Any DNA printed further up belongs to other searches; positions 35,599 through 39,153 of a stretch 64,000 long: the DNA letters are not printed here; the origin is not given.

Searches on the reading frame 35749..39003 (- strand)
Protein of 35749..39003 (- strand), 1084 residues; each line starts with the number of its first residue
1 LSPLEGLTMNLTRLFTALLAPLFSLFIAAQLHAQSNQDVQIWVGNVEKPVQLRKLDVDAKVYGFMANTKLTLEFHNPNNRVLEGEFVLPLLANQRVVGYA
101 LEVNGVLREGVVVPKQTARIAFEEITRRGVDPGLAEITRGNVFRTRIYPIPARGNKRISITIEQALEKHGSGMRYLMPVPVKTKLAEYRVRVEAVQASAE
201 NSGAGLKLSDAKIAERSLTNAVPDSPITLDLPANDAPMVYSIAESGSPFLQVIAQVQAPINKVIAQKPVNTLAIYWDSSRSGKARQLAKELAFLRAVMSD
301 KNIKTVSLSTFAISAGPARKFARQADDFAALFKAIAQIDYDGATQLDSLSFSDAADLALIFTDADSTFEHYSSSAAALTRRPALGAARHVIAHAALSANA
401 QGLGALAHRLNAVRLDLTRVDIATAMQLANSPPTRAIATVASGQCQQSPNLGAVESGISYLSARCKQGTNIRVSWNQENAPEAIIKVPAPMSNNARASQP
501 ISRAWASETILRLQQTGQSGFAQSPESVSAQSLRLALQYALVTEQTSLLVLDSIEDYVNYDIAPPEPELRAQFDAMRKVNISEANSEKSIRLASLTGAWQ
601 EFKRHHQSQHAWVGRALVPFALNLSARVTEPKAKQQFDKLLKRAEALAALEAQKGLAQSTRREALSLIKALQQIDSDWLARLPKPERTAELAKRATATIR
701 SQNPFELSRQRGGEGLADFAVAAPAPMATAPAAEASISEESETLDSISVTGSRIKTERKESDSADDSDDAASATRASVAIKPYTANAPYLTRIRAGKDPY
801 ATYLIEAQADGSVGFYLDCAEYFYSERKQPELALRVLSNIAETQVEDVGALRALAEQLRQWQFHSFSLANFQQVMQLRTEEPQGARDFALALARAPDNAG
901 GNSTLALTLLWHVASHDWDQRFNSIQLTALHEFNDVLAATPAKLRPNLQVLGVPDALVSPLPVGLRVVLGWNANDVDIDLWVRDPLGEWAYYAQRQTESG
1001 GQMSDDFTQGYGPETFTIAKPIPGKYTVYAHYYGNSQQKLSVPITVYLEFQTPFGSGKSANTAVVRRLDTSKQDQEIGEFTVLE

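Call 59: search_protein_families(library=ncbifam, proteins=[window:35749-39003:-], max_evalue=1e-10)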
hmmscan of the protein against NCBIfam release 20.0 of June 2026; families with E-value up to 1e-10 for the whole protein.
window:35749-39003:- (1084 aa): 1 family
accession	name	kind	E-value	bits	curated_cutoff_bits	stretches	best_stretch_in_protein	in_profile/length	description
TIGR03788.1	marine_srt_targ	equivalog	2.1e-17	62.8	551.65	1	55-221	3-165/629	marine proteobacterial sortase target protein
